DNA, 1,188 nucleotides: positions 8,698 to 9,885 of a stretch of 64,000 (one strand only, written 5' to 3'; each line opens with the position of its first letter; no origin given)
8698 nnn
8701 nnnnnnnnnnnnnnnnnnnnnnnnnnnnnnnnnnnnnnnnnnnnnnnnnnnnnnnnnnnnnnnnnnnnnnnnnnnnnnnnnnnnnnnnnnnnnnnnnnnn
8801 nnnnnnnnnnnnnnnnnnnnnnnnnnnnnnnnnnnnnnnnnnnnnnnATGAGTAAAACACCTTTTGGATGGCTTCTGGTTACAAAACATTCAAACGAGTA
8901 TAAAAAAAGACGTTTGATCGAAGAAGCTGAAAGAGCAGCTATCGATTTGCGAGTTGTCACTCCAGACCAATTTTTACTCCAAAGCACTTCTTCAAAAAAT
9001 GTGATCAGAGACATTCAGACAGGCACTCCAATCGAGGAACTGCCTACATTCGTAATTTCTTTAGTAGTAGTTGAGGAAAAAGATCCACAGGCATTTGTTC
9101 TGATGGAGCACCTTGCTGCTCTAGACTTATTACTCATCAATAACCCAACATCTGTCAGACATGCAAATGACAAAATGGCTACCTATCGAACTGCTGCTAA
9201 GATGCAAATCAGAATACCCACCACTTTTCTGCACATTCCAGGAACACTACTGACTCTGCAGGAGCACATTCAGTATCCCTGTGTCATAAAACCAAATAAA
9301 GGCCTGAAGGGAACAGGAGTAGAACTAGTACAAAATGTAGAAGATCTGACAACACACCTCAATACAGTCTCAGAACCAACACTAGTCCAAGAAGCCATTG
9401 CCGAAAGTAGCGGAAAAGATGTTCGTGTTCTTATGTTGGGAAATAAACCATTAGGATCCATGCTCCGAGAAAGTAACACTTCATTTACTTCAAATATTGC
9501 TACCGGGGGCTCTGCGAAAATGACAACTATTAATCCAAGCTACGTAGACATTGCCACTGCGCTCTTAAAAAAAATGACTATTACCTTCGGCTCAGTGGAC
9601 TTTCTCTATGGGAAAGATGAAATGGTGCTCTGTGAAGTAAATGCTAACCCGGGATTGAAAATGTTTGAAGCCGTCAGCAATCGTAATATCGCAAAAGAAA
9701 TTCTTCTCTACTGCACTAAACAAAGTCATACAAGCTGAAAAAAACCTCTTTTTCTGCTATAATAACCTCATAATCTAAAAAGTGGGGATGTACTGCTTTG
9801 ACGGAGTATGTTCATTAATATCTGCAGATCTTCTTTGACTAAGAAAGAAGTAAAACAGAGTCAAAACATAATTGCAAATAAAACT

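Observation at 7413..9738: Two translationally coupled ATP-grasp ligases downstream of comF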

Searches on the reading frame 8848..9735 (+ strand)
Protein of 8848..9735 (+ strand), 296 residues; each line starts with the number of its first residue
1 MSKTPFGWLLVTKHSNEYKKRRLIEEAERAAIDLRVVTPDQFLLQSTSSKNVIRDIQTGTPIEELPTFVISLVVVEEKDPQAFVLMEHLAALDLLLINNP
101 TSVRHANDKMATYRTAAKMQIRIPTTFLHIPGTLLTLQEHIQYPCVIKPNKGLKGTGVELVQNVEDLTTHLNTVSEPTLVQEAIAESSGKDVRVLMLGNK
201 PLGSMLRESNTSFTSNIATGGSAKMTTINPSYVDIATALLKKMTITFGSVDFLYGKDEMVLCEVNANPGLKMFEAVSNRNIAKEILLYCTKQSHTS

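Call 6: search_protein_families(library=pfam, proteins=[window:8848-9735:+], max_evalue=0.01)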
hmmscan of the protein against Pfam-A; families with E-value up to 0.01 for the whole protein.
window:8848-9735:+ (296 aa): 7 families
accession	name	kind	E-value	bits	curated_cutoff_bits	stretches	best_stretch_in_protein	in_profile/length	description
PF08443.16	RimK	-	6.6e-29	101.3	21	1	106-286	1-185/188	RimK-like ATP-grasp domain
PF02655.19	ATP-grasp_3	-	8.8e-10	39.3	23.2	1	106-266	1-155/160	ATP-grasp domain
PF02955.21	GSH-S_ATP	-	6.8e-09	35.8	23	1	143-253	32-152/175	Prokaryotic glutathione synthetase, ATP-grasp domain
PF07478.18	Dala_Dala_lig_C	-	2.9e-06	27.4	24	1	136-201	30-95/204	D-ala D-ala ligase C-terminus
PF14397.11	ATPgrasp_ST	-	3.1e-06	27.1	31.4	0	97-169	10-89/278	Sugar-transfer associated ATP-grasp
PF02786.22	CPSase_L_D2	-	0.00027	21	19.8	1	114-173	7-69/211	Carbamoyl-phosphate synthase L chain, ATP binding domain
PF13535.11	ATP-grasp_4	-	0.0005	20.1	27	1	141-177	1-37/160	ATP-grasp domain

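Call 7: search_protein_families(library=ncbifam, proteins=[window:8848-9735:+], max_evalue=0.01)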
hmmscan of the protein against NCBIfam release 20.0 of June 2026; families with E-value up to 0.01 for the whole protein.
window:8848-9735:+ (296 aa): 32 families (the best 25 are shown)
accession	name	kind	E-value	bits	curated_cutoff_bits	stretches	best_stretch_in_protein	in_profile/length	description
TIGR00768.1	rimK_fam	subfamily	9.1e-45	153.1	143.4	1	10-288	4-275/276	RimK family alpha-L-glutamate ligase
NF040720.1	MptN_Meth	equivalog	1.2e-28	100.1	350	1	11-286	5-287/291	tetrahydromethanopterin:alpha-L-glutamate ligase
TIGR02144.1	LysX_arch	equivalog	1.4e-26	93.2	275.6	1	64-291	47-277/281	lysine biosynthesis protein LysX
NF007764.0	PRK10446.1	equivalog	1.7e-21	76.8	331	1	96-293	87-290/300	30S ribosomal protein S6--L-glutamate ligase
TIGR04443.1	F420_CofF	equivalog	2e-15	56.6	300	1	85-277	69-267/283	coenzyme gamma-F420-2:alpha-L-glutamate ligase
NF003573.0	PRK05246.1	equivalog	2.2e-15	56.3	272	1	84-286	100-306/316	glutathione synthase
TIGR01380.1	glut_syn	equivalog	6.4e-15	55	299.05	1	84-290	99-309/312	glutathione synthase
TIGR02068.2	cya_phycin_syn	equivalog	6.5e-13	47.6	850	2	102-201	207-308/862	cyanophycin synthetase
NF009110.0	PRK12458.1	subfamily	6.9e-13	48.3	408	1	90-243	117-280/349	glutathione synthetase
NF009405.0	PRK12767.1-4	equivalog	9.4e-10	38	390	1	96-194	100-192/320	carbamoyl phosphate synthase-like protein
NF010623.0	PRK14016.1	subfamily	5.7e-09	34.7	877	1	104-200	210-308/871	cyanophycin synthetase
NF009402.0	PRK12767.1-1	equivalog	6.7e-09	35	218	1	95-187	102-196/329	carbamoyl phosphate synthase-like protein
NF002378.0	PRK01372.1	subfamily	2.3e-08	33.1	243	1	106-271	98-274/305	D-alanine--D-alanine ligase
NF009406.0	PRK12767.1-5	equivalog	3.3e-08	33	271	1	88-265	92-268/327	carbamoyl phosphate synthase-like protein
TIGR04356.1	grasp_GAK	hypoth_equivalog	4e-08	32.7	300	1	88-289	79-283/287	GAK system ATP-grasp enzyme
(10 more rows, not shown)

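Call 11: list_cluster_members(proteins=[P0001, P0006, P0112, P0083, window:8848-9735:+])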
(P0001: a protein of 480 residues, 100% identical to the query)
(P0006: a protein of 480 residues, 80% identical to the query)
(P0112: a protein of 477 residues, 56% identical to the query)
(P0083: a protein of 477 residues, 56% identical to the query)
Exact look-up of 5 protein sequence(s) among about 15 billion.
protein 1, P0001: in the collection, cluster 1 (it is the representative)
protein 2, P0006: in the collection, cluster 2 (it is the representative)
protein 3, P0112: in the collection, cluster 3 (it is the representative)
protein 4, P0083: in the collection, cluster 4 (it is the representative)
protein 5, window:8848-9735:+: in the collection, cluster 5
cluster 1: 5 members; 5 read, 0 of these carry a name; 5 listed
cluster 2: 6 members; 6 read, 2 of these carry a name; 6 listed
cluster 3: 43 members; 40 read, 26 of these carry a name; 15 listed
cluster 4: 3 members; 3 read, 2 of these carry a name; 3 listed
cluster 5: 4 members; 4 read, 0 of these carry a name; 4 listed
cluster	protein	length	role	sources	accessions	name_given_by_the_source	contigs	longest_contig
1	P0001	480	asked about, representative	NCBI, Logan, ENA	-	-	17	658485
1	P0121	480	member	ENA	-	-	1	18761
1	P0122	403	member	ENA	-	-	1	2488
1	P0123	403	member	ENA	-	-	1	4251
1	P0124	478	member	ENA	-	-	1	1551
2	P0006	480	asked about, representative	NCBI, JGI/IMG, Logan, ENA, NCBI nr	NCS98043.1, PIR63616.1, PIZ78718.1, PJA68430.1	MAG: hypothetical protein GW762_05630 [Candidatus Pacebacteria bacterium] | hypothetical protein [Candidatus Paceibacterota bacterium]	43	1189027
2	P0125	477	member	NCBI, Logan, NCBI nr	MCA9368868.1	hypothetical protein KC721_01085 [Candidatus Woesebacteria bacterium] | hypothetical protein [Candidatus Woesebacteria bacterium]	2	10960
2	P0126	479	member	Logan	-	-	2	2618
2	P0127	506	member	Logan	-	-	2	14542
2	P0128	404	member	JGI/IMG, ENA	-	-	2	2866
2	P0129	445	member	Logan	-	-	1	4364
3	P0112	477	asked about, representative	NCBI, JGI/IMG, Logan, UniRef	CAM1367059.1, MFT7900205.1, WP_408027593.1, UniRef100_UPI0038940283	conserved hypothetical protein [Tenacibaculum litoreum] | hypothetical protein | hypothetical protein n=1 Tax=Tenacibaculum TaxID=104267 RepID=UPI0038940283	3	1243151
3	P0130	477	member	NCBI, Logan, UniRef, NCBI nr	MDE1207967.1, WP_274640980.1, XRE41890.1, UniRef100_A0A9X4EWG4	hypothetical protein [Tenacibaculum larymnensis] | Uncharacterized protein n=1 Tax=Tenacibaculum larymnensis TaxID=2878201 ...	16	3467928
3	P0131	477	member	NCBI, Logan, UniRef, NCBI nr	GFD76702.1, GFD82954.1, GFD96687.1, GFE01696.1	hypothetical protein HER15_01435 [Tenacibaculum mesophilum] | Uncharacterized protein n=2 Tax=Tenacibaculum TaxID=104267 RepID=A0AAE9SEZ6_9FLAO | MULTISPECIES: hypothetical protein [Tenacibaculum]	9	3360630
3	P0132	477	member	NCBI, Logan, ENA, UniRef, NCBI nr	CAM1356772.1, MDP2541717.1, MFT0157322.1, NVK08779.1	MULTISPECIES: ATP-grasp domain-containing protein [Tenacibaculum] | ATP-grasp domain-containing protein n=1 Tax=Tenacibaculum discolor TaxID=361581 ... | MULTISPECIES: hypothetical protein [Tenacibaculum]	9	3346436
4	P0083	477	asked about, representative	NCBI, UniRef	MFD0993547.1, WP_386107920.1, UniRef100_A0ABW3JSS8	hypothetical protein [Tenacibaculum geojense] | ATP-grasp domain-containing protein n=1 Tax=Tenacibaculum geojense TaxID=915352 ...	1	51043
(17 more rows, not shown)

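Call 39: search_solved_structures(query=window:8848-9735:+, max_evalue=0.001)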
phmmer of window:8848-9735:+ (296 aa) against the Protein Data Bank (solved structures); distinct sequences matched with E-value up to 0.001: 9.
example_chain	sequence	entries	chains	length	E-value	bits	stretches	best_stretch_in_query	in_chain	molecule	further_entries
7qys_A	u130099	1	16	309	2.1e-21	79.7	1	16-293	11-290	Probable alpha-L-glutamate ligase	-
7qyr_A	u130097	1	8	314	2.3e-20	76.3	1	13-292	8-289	Probable alpha-L-glutamate ligase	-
5zct_A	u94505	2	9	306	1.6e-18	70.2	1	95-292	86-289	Ribosomal protein S6--L-glutamate ligase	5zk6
4iwx_A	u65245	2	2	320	1.8e-18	70.1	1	95-292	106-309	Ribosomal protein S6 modification protein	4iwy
3vpb_A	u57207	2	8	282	1.7e-09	40.7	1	90-290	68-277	Putative acetylornithine deacetylase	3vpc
3vpd_A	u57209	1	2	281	7.8e-09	38.5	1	83-289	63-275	Ribosomal protein S6 modification protein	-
1uc8_A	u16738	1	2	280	1.4e-07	34.4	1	82-289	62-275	lysine biosynthesis enzyme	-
1uc9_A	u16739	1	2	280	1.7e-07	34.1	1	82-289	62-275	lysine biosynthesis enzyme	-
5k2m_A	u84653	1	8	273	2.8e-06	30.1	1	96-291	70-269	RimK-related lysine biosynthesis protein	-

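Call 63: search_protein_families(library=phrogs, proteins=[window:8848-9735:+], max_evalue=0.01)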
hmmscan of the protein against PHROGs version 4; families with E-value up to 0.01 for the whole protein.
window:8848-9735:+ (296 aa): 1 family
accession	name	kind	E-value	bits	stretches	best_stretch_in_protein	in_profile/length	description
phrog_2599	-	moron, auxiliary metabolic gene and host takeover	2.8e-14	53.8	1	95-273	106-293/708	ribosomal protein S6 glutaminyl transferase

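Call 64: search_protein_families(library=padloc, proteins=[window:8848-9735:+], max_evalue=0.01)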
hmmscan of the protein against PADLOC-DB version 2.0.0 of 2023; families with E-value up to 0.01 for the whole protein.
window:8848-9735:+ (296 aa): 0 families

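Call 71: find_homologous_proteins(query=window:8848-9735:+)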
Query window:8848-9735:+ (296 aa): 7 proteins with E <= 0.001 among 1860 candidates.
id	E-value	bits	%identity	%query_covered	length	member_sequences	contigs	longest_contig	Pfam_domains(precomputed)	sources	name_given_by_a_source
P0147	2.0e-189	645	100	100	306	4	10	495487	PF02955.22,PF14397.12,PF08443.17,PF02655.20,PF07478.19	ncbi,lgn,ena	-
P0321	3.3e-84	300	50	96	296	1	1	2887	PF02955.22,PF14397.12,PF08443.17,PF02655.20,PF07478.19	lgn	-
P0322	4.2e-75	271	46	97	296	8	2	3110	PF02955.22,PF08443.17,PF02655.20,PF07478.19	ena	-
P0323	3.4e-71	258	46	99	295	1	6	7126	PF02955.22,PF08443.17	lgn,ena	-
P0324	5.2e-60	221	43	96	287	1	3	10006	PF02955.22,PF14397.12,PF14398.12,PF08443.17,PF02655.20,PF07478.19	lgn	-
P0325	7.5e-56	207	45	96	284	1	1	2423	PF18030.8,PF14397.12,PF08443.17,PF02655.20,PF07478.19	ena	-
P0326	2.6e-55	206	38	98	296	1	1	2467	PF18030.8,PF02955.22,PF14397.12,PF08443.17,PF02655.20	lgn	-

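Call 72: find_encoding_contigs(protein=P0324, flank=8000, max_places=1)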
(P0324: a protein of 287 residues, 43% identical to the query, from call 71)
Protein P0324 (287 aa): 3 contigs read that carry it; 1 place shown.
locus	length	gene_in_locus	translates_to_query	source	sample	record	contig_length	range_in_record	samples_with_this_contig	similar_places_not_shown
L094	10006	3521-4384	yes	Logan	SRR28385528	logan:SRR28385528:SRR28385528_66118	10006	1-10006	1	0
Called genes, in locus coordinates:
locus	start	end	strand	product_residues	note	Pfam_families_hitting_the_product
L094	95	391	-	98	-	-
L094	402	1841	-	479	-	-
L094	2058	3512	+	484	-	-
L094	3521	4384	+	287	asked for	PF14397:ATPgrasp_ST (faint), PF02655:ATP-grasp_3, PF08443:RimK, PF14398:ATPgrasp_YheCD (faint), PF02955:GSH-S_ATP, PF07478:Dala_Dala_lig_C (faint)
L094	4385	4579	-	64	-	-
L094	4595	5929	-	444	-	PF00875:DNA_photolyase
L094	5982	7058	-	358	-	-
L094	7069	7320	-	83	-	PF01541:GIY-YIG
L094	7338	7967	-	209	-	PF09335:VTT_dom (weak)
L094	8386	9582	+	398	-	PF00270:DEAD, PF04851:ResIII, PF00271:Helicase_C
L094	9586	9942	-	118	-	PF01588:tRNA_bind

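Call 73: find_encoding_contigs(protein=P0323, flank=8000, max_places=1)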
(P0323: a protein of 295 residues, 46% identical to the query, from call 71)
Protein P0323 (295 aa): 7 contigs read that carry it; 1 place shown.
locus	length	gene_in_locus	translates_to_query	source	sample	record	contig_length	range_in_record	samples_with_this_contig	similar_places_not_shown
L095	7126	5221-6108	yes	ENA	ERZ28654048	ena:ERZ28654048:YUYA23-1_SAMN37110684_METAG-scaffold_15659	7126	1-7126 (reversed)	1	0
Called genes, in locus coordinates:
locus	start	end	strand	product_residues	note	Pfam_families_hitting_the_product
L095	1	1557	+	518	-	?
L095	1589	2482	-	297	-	PF07690:MFS_1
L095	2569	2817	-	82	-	-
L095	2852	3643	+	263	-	PF00156:Pribosyltran (weak)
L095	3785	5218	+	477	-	-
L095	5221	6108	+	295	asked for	PF02955:GSH-S_ATP (weak), PF08443:RimK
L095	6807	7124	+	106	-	?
